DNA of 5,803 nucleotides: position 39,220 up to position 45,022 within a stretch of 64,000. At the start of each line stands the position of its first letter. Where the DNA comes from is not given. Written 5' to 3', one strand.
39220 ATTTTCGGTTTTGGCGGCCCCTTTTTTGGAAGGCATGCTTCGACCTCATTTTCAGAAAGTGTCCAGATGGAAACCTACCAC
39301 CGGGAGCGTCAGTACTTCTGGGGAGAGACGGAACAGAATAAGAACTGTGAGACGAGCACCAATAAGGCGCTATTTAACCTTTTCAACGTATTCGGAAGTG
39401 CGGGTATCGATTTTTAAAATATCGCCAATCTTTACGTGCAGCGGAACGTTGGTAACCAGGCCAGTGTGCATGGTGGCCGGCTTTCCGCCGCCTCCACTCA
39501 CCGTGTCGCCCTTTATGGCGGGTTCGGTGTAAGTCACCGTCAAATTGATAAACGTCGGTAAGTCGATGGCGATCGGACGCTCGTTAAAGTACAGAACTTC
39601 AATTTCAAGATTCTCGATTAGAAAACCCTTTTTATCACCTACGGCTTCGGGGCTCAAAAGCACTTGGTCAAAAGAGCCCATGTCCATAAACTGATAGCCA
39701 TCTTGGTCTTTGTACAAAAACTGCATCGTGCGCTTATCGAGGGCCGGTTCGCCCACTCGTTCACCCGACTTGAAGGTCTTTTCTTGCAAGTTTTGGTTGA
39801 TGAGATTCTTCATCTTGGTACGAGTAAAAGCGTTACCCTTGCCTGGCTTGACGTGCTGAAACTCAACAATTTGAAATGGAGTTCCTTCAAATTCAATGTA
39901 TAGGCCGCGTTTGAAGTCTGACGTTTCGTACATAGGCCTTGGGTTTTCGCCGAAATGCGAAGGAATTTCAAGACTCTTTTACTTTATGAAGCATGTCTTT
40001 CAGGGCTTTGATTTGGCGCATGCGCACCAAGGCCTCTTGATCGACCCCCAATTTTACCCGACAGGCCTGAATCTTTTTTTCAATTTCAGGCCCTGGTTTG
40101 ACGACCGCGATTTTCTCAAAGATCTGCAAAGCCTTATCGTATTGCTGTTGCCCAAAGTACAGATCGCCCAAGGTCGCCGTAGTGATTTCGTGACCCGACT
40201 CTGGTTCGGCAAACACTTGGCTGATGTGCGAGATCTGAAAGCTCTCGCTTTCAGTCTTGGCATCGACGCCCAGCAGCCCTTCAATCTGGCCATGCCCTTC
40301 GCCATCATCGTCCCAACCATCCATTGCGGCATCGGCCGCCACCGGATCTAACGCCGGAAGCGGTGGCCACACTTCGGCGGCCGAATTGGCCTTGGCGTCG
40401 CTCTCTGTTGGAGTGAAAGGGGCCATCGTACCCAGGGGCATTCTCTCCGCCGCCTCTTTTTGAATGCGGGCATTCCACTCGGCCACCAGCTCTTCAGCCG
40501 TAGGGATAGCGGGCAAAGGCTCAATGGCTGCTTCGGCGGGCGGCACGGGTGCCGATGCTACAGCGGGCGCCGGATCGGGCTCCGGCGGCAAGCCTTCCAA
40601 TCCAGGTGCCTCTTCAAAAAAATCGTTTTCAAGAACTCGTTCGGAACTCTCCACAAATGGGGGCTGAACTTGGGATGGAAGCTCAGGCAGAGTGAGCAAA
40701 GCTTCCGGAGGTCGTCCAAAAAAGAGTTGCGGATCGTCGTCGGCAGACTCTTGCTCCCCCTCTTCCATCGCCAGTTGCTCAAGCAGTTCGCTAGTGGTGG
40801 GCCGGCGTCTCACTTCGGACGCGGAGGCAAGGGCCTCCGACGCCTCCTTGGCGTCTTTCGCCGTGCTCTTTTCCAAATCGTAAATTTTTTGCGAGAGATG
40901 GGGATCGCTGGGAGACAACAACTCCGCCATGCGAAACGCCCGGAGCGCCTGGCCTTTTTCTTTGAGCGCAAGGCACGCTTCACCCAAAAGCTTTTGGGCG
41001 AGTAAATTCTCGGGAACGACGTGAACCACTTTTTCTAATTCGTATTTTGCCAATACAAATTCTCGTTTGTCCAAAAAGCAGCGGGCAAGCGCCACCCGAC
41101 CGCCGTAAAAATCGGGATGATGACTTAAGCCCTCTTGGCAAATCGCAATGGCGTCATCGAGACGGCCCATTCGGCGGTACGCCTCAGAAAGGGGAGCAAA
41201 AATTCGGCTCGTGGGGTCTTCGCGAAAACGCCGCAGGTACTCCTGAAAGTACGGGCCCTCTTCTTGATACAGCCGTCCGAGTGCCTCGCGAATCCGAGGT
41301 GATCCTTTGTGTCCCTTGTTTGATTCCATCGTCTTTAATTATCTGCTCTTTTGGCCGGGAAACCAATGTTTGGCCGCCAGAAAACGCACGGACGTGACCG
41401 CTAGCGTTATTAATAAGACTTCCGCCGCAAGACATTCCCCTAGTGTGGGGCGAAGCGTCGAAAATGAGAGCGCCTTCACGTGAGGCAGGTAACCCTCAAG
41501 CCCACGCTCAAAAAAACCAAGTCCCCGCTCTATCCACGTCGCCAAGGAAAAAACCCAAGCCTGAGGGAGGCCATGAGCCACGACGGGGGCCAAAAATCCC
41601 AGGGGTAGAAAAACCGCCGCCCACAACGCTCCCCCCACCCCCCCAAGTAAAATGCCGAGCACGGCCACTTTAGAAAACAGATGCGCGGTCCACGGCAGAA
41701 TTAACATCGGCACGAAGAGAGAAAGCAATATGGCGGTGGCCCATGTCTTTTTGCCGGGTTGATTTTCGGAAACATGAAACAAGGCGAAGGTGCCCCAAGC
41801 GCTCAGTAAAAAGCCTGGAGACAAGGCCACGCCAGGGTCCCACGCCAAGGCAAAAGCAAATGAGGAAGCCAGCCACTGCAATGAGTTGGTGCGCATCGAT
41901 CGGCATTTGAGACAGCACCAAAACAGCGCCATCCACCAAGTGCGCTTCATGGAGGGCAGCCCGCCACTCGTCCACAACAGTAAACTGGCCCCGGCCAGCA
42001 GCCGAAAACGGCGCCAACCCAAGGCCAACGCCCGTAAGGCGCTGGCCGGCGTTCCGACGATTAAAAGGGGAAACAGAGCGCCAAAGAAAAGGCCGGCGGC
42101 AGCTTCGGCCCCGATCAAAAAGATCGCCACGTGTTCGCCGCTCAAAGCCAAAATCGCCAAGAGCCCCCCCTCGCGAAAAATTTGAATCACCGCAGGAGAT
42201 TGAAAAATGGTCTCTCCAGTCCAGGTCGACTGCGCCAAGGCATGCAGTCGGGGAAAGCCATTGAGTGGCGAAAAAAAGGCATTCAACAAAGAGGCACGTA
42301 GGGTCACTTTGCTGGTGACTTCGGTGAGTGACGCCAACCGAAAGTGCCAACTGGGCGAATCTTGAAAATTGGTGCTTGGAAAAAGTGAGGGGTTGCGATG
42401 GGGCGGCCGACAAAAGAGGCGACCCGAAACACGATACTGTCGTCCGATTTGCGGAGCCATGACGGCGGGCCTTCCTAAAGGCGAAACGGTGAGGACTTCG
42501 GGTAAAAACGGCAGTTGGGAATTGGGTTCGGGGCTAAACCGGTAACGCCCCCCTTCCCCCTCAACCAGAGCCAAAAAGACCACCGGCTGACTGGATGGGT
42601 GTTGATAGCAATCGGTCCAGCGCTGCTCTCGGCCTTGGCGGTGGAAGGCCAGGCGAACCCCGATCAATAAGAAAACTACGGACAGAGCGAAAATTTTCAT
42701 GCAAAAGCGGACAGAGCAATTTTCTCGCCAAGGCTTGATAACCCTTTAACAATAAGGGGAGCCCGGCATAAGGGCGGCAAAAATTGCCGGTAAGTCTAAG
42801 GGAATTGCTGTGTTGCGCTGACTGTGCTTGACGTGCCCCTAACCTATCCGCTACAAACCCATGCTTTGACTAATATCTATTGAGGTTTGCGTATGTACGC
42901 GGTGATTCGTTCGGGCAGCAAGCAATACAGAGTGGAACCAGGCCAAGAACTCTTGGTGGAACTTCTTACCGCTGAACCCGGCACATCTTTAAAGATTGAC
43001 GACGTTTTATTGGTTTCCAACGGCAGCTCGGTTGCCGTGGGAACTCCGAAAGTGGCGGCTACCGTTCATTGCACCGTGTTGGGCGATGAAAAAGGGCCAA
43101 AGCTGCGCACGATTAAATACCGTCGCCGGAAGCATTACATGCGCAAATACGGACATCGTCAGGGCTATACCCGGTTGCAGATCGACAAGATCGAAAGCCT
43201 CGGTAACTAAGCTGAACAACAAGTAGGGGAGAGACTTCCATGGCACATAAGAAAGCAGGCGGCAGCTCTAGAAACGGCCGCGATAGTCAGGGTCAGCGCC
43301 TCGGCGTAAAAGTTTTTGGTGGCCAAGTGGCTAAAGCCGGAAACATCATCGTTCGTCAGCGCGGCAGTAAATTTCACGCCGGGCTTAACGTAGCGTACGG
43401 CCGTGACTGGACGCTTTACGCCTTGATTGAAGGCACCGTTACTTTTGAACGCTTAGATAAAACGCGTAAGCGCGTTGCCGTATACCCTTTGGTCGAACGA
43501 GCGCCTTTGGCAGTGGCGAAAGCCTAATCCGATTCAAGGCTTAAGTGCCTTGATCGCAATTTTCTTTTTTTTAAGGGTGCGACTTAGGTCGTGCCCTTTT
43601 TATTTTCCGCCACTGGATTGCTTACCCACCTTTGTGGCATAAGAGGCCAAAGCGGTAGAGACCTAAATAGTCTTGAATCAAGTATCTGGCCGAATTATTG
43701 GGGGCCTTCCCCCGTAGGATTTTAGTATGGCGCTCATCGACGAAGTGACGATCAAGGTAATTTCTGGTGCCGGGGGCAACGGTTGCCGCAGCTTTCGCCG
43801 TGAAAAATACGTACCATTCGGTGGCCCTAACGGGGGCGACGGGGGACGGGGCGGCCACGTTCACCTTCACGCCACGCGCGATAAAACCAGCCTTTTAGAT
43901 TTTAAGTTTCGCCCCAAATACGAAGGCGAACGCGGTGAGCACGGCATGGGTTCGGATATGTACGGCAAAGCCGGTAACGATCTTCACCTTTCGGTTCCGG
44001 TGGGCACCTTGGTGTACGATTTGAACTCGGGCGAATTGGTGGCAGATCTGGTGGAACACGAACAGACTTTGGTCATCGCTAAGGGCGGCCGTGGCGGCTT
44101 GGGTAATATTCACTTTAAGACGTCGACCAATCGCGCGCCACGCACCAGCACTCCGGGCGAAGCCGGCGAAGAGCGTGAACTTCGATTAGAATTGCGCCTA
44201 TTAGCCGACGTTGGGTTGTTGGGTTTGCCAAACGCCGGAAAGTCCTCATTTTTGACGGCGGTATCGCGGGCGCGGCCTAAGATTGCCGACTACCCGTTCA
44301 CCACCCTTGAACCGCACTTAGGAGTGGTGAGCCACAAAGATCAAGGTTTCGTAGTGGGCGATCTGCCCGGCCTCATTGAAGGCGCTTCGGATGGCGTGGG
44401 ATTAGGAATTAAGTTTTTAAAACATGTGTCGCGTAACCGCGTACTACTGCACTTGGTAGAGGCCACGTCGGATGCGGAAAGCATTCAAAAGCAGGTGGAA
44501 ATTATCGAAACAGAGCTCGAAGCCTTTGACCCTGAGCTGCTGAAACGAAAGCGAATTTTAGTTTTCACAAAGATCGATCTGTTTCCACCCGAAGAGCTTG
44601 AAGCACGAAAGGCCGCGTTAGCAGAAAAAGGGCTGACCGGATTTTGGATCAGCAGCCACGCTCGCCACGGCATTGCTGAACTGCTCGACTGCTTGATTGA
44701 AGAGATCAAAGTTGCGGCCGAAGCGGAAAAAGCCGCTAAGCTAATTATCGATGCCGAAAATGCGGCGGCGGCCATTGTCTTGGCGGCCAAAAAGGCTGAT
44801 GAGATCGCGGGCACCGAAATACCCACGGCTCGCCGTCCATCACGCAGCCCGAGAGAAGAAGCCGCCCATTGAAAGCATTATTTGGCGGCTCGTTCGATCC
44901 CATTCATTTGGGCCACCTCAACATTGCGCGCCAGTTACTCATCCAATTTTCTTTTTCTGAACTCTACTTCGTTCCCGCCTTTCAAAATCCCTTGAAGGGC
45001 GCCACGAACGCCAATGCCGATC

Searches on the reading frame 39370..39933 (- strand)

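Call 43: search_protein_families(library=pfam, proteins=[window:39370-39933:-], max_evalue=0.0001)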
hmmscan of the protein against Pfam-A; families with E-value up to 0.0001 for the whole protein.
window:39370-39933:- (187 aa): 3 families
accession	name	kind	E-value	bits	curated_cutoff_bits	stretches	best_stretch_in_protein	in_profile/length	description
PF08207.18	EFP_N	-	7.8e-25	87.1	23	1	4-60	2-58/58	Elongation factor P (EF-P) KOW-like domain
PF09285.17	Elong-fact-P_C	-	2.5e-23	82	25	1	129-185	1-56/56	Elongation factor P, C-terminal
PF01132.26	EFP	-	4.8e-20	71.7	27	1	68-121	1-54/54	Elongation factor P (EF-P) OB domain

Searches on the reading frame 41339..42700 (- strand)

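Call 43: search_protein_families(library=pfam, proteins=[window:41339-42700:-], max_evalue=0.0001)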
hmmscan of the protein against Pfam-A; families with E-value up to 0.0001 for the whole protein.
window:41339-42700:- (453 aa): 1 family
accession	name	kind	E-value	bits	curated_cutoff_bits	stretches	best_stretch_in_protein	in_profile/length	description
PF03772.21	Competence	-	1.9e-19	70.5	23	1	162-436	4-266/270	Competence protein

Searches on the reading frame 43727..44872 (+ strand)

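Call 43: search_protein_families(library=pfam, proteins=[window:43727-44872:+], max_evalue=0.0001)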
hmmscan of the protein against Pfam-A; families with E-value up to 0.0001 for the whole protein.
window:43727-44872:+ (381 aa): 3 families
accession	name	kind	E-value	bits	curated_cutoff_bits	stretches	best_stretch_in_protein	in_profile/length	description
PF01018.28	GTP1_OBG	-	1.1e-60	204.2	27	1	4-158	1-155/155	GTP1/OBG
PF01926.29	MMR_HSR1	-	5.5e-22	78.5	21.9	1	161-282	1-113/113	50S ribosome-binding GTPase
PF02421.24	FeoB_N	-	3.2e-09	36.9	27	1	162-264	3-106/156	Ferrous iron transport protein B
